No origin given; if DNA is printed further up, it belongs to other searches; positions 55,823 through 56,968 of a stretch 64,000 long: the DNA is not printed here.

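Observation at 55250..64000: Tightly coupled operon of at least 8.7 kb: beta-propeller, barrel-sandwich/KOW protein, giant modular exoprotein and four unassignable membrane proteins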

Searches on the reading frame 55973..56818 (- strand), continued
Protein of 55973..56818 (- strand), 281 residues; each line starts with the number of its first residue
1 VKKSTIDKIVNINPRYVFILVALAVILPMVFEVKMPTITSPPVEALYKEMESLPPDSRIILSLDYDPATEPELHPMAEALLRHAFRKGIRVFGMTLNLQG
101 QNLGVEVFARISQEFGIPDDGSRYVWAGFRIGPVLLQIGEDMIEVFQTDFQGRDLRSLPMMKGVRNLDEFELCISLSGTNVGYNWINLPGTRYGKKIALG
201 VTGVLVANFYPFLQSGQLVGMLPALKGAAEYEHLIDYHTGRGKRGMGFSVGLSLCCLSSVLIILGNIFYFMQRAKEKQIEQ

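Call 36: search_solved_structures(query=A3, max_evalue=1, show_alignments=2)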
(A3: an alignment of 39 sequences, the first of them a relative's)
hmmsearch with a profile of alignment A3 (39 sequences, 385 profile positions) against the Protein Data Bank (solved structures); distinct sequences matched with E-value up to 1: 39.
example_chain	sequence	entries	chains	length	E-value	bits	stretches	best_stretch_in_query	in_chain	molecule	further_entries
8q6t_I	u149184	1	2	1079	1.5e-19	73.6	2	47-118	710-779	Titin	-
8g4l_bm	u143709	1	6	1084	1.7e-19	73.4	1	29-127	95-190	Titin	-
3lpw_A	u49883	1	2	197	9.3e-07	31.4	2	32-127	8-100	A77-A78 domain from Titin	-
8bvo_A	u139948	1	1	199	5.3e-06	29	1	27-120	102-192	Titin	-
8bxr_A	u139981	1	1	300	9.5e-06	28.1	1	27-124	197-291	Titin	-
3mpc_A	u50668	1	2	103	0.00029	23.2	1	43-127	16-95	Fn3-like protein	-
1x5l_A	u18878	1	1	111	0.0014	21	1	30-119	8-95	Ephrin type-A receptor 8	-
8oiy_A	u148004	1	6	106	0.0018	20.6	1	31-126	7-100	Titin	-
4hlj_A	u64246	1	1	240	0.0022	20.4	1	25-111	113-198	Roundabout homolog 1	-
4o00_A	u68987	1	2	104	0.0022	20.3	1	33-126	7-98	Titin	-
2yux_A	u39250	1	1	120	0.0051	19.1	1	43-113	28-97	Myosin-binding protein C, slow-type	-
8bnq_A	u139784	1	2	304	0.02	17.2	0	47-128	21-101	Titin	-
5g56_A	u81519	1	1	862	0.023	17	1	43-119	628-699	CARBOHYDRATE BINDING FAMILY 6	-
4iu2_A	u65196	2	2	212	0.025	16.9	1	33-101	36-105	Cell-wall anchoring protein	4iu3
3wih_A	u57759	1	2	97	0.027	16.8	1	32-112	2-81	Roundabout homolog 1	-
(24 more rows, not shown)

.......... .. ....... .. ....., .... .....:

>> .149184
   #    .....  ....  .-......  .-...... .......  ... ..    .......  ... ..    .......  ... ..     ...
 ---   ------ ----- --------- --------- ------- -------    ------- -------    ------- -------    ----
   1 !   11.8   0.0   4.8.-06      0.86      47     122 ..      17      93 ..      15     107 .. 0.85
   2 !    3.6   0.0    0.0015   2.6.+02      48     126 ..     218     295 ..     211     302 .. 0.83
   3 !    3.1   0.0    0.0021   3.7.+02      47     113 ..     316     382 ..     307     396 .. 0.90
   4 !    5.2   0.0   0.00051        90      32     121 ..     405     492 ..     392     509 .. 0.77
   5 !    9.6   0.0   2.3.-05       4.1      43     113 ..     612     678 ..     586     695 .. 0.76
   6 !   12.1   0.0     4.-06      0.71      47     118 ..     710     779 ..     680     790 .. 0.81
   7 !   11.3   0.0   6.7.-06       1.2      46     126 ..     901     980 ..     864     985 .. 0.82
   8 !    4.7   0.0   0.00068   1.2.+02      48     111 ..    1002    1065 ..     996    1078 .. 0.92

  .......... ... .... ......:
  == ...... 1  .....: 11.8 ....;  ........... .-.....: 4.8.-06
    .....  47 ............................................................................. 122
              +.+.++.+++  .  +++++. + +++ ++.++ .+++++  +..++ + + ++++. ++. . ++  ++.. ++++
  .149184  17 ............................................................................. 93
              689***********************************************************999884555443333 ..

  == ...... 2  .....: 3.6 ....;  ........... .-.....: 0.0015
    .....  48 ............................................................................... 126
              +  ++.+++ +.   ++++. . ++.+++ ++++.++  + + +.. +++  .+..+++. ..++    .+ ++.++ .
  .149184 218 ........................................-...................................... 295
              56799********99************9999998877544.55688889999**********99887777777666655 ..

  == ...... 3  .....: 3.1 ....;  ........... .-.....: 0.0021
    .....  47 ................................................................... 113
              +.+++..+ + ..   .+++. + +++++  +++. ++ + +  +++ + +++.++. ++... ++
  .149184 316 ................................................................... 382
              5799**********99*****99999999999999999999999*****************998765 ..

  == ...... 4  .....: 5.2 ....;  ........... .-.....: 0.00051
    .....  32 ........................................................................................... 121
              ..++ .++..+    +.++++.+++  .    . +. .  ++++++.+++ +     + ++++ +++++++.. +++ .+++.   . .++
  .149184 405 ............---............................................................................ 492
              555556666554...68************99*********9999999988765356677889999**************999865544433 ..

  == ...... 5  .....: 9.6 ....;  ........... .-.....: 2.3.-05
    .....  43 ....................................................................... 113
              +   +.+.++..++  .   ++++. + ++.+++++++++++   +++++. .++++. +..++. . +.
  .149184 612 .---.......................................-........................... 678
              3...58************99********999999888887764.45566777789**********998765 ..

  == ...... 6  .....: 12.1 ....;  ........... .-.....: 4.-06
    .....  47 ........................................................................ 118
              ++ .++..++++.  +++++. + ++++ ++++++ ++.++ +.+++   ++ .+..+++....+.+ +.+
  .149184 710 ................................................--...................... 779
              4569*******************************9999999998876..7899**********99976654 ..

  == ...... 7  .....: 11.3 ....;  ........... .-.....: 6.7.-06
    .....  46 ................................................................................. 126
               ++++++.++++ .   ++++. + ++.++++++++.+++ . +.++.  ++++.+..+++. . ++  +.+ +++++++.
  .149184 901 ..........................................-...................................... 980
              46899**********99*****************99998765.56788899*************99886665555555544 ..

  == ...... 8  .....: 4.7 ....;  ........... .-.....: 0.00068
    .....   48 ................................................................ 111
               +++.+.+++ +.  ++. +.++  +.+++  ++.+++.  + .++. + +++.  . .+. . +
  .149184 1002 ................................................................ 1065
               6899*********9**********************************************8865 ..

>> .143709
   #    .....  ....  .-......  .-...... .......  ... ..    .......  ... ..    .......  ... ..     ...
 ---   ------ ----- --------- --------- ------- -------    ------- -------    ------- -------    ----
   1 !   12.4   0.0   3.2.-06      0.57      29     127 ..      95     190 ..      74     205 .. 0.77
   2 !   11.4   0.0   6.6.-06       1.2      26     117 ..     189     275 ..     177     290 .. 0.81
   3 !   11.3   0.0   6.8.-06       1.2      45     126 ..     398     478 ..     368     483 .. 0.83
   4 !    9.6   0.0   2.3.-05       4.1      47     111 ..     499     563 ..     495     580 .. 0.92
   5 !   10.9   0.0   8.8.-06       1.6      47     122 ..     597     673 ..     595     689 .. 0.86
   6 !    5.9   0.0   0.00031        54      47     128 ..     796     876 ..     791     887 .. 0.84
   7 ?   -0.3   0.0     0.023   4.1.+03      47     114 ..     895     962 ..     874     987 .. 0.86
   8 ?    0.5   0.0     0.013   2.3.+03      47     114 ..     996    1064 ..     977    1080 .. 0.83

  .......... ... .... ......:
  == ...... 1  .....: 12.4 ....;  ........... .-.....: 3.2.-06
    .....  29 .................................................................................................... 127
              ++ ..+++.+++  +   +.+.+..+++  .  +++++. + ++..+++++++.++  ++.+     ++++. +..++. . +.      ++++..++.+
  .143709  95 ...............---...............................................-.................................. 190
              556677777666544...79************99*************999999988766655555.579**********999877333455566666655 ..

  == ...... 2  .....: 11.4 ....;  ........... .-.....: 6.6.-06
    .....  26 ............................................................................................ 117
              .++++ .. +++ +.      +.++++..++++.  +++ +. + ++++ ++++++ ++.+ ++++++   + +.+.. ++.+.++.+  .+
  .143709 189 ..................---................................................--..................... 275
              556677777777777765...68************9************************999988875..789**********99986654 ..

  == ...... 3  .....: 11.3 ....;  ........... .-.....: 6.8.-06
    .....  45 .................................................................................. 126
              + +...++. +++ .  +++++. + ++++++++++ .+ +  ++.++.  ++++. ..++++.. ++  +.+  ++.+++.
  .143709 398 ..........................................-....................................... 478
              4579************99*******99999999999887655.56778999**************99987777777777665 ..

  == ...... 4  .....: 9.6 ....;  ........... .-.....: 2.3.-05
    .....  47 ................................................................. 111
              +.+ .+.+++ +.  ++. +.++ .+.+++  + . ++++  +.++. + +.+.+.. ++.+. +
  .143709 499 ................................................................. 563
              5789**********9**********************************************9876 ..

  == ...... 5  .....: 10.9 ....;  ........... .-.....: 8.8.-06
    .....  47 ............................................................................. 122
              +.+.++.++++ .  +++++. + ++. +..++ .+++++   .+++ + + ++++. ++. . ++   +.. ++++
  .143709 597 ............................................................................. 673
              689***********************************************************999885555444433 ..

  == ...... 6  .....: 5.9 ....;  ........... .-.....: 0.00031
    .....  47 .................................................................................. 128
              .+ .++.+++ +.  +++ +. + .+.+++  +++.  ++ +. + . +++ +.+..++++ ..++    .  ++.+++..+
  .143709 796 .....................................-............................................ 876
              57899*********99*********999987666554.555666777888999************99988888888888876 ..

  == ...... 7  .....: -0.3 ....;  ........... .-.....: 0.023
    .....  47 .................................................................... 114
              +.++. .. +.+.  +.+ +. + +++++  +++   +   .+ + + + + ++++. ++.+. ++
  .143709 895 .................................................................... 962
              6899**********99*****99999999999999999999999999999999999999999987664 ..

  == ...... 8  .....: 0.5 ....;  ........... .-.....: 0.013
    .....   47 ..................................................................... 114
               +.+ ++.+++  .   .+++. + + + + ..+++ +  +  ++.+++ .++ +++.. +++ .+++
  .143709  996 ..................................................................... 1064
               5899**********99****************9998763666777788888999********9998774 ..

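Call 37: find_encoding_contigs(protein=P0043, flank=10000, max_places=1)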
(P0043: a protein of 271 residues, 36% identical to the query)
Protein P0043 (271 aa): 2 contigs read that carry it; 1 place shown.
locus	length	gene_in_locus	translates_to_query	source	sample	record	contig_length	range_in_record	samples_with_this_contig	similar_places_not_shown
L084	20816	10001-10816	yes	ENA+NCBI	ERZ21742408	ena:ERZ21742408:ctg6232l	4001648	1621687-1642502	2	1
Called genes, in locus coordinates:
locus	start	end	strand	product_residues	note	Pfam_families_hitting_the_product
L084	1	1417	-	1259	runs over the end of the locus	PF06452:CBM9_1 (weak), PF07244:POTRA (faint), PF01103:Omp85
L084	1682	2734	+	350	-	PF01261:AP_endonuc_2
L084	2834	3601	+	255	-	PF00406:ADK, PF13207:AAA_17, PF13238:AAA_18 (weak)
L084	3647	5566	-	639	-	PF13231:PMT_2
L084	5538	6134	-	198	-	PF00583:Acetyltransf_1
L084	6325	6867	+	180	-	PF13238:AAA_18, PF13671:AAA_33 (weak), PF01202:SKI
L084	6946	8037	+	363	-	PF00465:Fe-ADH (weak), PF13685:Fe-ADH_2, PF01761:DHQ_synthase, PF24621:DHQS_C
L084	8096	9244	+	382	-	PF20539:DUF6754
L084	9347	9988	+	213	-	-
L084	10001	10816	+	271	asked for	-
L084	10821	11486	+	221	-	-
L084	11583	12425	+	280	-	PF01261:AP_endonuc_2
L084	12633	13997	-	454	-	PF00919:UPF0004, PF04055:Radical_SAM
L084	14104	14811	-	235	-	PF20260:PUA_4, PF04452:Methyltrans_RNA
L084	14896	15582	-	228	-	PF00834:Ribul_P_3_epim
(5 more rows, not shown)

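Call 38: find_encoding_contigs(protein=P0070, flank=10000, max_places=1)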
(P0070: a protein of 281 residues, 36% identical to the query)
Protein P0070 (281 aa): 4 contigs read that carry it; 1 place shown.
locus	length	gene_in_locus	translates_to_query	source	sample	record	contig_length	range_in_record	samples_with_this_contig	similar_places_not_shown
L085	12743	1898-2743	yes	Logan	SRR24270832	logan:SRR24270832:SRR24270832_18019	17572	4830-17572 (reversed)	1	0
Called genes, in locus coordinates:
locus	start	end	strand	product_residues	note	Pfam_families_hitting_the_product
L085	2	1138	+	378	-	?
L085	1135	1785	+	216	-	-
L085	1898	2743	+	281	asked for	-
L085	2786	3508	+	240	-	-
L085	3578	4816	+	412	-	PF01875:Memo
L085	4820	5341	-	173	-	PF00160:Pro_isomerase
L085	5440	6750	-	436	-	PF07690:MFS_1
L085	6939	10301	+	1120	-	PF05170:AsmA, PF05359:DUF748, PF13116:YhdP, PF05170:AsmA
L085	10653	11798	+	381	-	PF00557:Peptidase_M24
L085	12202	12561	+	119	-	PF07238:PilZ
